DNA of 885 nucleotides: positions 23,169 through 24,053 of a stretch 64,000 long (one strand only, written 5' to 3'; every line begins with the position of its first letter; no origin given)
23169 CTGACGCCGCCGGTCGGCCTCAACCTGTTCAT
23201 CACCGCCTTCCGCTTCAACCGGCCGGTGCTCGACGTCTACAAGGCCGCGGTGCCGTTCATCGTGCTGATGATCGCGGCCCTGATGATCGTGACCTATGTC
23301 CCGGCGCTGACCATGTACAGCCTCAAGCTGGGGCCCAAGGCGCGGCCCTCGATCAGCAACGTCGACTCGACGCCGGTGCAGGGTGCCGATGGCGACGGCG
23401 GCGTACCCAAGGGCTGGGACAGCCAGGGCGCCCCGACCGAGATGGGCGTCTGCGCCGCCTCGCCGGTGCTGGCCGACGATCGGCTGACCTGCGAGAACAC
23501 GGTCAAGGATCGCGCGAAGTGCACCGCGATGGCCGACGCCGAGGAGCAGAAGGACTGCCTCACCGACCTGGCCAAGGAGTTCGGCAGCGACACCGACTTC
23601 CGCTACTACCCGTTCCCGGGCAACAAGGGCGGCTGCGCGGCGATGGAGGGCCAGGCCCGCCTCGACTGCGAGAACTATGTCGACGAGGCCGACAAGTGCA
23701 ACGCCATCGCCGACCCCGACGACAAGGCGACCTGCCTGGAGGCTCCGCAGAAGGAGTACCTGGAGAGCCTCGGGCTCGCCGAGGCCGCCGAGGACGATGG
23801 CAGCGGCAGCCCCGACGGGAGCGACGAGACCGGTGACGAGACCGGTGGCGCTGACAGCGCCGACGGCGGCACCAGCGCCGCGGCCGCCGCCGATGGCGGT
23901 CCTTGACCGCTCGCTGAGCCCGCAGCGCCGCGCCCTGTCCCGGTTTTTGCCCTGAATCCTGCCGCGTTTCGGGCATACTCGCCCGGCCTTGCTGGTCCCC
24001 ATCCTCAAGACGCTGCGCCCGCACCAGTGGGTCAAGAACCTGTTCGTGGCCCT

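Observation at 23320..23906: DctM permease carries a roughly 200-aa duplicated 4-Cys module and an acidic tail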

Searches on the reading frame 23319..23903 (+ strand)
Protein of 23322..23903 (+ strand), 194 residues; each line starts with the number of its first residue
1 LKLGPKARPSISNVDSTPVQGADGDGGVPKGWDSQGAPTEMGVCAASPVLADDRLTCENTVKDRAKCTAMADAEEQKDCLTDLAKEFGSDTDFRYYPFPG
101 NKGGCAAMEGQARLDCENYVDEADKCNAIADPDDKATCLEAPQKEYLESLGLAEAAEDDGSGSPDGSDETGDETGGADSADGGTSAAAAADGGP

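Call 5: search_protein_families(library=pfam, proteins=[window:23322-23903:+], max_evalue=0.1)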
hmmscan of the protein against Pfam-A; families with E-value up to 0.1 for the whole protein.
window:23322-23903:+ (194 aa): 0 families

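Call 6: search_protein_families(library=ncbifam, proteins=[window:23322-23903:+], max_evalue=0.1)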
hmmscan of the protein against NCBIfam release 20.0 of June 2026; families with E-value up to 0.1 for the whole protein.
window:23322-23903:+ (194 aa): 0 families

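Call 9: find_homologous_proteins(query=window:23319-23798:+, max_evalue=0.01)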
Query seq(160 aa): 52 candidates shared short words with the query, none scored E <= 0.01.

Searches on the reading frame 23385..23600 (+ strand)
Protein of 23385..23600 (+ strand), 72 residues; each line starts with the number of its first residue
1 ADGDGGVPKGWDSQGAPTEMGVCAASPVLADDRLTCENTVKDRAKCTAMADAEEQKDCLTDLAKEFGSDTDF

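Call 24: find_homologous_proteins(query=A3, max_evalue=0.001)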
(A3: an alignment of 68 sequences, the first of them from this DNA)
Query A3 (68 sequences): 113 candidates shared short words with the query, none scored E <= 0.001.

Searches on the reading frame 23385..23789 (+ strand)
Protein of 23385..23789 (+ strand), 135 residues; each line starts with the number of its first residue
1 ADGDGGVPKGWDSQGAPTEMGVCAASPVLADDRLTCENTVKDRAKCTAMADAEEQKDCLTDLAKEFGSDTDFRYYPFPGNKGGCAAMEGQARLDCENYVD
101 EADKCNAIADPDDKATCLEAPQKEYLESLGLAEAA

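Call 13: search_protein_representatives(protein=window:23424-23786:+)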
Query: 121 residues. Proteins with E-value up to 0.001 (for the whole library): 2; up to 1e-10: 1; up to 1e-30: 1. The best 2 are listed.
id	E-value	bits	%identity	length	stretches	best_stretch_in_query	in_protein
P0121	1.4e-67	241.6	92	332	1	1-121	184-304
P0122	2.2e-04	37.6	21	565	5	32-88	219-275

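Call 42: predict_structure(alignment_id=A5)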
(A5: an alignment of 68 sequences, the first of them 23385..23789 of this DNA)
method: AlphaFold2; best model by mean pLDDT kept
length: 135 residues; sequences in the alignment: 68
mean_pLDDT: 87.6   pTM: 0.75
mean pLDDT of the five models: 87.6, 84.8, 82.2, 78.9, 77.2
residues with pLDDT >= 90: 85; 70-90: 39; 50-70: 5; < 50: 6
segments of 3 or more residues with pLDDT < 50: 1-5
pLDDT, mean of each block of 10 residues (from residue 1): 53 87 86 94 94 93 90 88 89 94 96 94 91 67
secondary structure, 60 per line:
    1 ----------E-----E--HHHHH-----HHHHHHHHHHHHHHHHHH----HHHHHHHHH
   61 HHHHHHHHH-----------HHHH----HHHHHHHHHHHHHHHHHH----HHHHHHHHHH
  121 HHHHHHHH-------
elements in order: H20-24 H30-47 H52-69 H81-84 H89-106 H111-128

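Call 49: search_solved_structures(query=window:23385-23789:+, max_evalue=10)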
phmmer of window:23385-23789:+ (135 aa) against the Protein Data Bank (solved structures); distinct sequences matched with E-value up to 10: 1.
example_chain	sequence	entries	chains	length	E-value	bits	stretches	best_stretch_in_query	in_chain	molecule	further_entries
2npr_A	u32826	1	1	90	0.29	14.5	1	35-97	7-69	Merozoite surface protein 1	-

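Call 50: search_protein_families(library=pfam, alignment_id=A5, max_evalue=1)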
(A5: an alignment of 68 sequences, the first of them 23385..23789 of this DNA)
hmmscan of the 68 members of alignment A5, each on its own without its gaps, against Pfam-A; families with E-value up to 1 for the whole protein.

A. member 1, window:23385-23789:+ (135 aa): 1 family
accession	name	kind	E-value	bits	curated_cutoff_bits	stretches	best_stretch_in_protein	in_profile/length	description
PF00088.24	Trefoil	-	0.73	10.2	21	0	84-106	1-23/43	Trefoil (P-type) domain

B. families by the number of members that match (of 68 scanned): 28 families (the first 25 are shown)
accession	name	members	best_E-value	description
PF05676.18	NDUF_B7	5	1.9e-06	NADH-ubiquinone oxidoreductase B18 subunit (NDUFB7)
PF00088.24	Trefoil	4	0.47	Trefoil (P-type) domain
PF07202.18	Tcp10_C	3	0.13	T-complex protein 10 C-terminus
PF24745.1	DUF7693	2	0.081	Domain of unknown function (DUF7693)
PF23626.1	CCD_aECM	1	0.011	aECM cysteine-cradle domain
PF02015.22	Glyco_hydro_45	1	0.014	Glycosyl hydrolase family 45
PF08919.15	F_actin_bind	1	0.021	F-actin binding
PF24397.1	VNG_1110C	1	0.027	VNG_1110C-like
PF14835.12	zf-RING_6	1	0.03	zf-RING of BARD1-type protein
PF11405.13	Inhibitor_I67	1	0.031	Bromelain inhibitor VI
PF08063.17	Zn_ribbon_PADR1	1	0.034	PADR1 domain, zinc ribbon fold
PF07449.17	HyaE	1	0.051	Hydrogenase-1 expression protein HyaE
PF19133.5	DUF5816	1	0.073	Family of unknown function (DUF5816)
PF10055.14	DUF2292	1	0.091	Uncharacterized small protein (DUF2292)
PF13982.11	YbfN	1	0.093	YbfN-like lipoprotein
PF16860.10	CX9C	1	0.15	CHCH-CHCH-like Cx9C, IMS import disulfide relay-system,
PF06747.18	CHCH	1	0.18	CHCH domain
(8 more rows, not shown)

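Call 77: fold_search(model_id=the predicted structure, library=pdb)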
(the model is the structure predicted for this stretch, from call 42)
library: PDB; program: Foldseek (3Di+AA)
matches with E <= 10: 54; with E <= 0.001: 0
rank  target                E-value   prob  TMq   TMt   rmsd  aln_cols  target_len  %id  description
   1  6xi6                  1.4e+00  0.23  0.25  0.16   9.4       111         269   16  Hierarchical design of multi-scale protein complexes by combinatorial assembly of oligomeric helical bundle and repeat p (released 2021-06-02)
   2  7uni_B                3.8e+00  0.11  0.27  0.17  15.0       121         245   16  De novo designed chlorophyll dimer protein with Zn pheophorbide a methyl ester, SP2-ZnPPaM (released 2023-04-19)
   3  5cwp                  4.0e+00  0.11  0.26  0.17  17.0       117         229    9  Crystal structure of de novo designed helical repeat protein DHR79 (released 2015-12-16)
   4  9dks_A                4.6e+00  0.08  0.22  0.10  16.1       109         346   12  Crystal structure of CcbD C19S mutant complexed with single PCP domain of CcbZ (released 2025-09-17)
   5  7yn2_B                4.6e+00  0.08  0.21  0.10  15.7       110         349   10  Crystal structure of CcbD with methylthiolincosamide (released 2023-08-02)
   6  4r5g_A                4.9e+00  0.09  0.25  0.17  15.2       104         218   13  Crystal structure of the DnaK C-terminus with the inhibitor PET-16 (released 2014-09-10)
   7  9dkr_A                4.9e+00  0.08  0.22  0.10  16.2       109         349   12  Crystal structure of CcbD complexed with PCP domain of CcbZ (released 2025-10-01)
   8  9dkr_B                4.9e+00  0.07  0.21  0.10  15.3       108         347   12  Crystal structure of CcbD complexed with PCP domain of CcbZ (released 2025-10-01)
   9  5tud_D                5.1e+00  0.12  0.26  0.11  15.9       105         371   16  Structural Insights into the Extracellular Recognition of the Human Serotonin 2B Receptor by an Antibody (released 2017-07-26)
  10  6csm_D                5.1e+00  0.09  0.28  0.15  16.7       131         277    7  Crystal structure of the natural light-gated anion channel GtACR1 (released 2018-09-05)
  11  7yn1_B                5.1e+00  0.08  0.22  0.10  15.3       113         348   12  Crystal structure of selenomethionine labeled CcbD (released 2023-08-02)
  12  4g12_A                5.4e+00  0.06  0.22  0.16  11.5       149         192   13  Crystal structure of putative TetR family transcriptional regulator, Fad35R, from Mycobacterium tuberculosis (released 2013-07-10)
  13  7f9o_c                5.7e+00  0.08  0.26  0.26  16.9       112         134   16  PSI-NDH supercomplex of Barley (released 2021-12-22)
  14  6csm_B                5.7e+00  0.07  0.26  0.15  14.6       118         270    7  Crystal structure of the natural light-gated anion channel GtACR1 (released 2018-09-05)
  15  8fbi                  5.7e+00  0.06  0.21  0.12  13.9       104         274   10  Improving the secretion of designed protein assemblies through negative design of cryptic transmembrane domains (released 2023-03-22)
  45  2dob                  9.4e+00  0.20  0.21  0.34   5.7        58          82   19  Crystal Structure of Human Saposin A (released 2006-07-25)
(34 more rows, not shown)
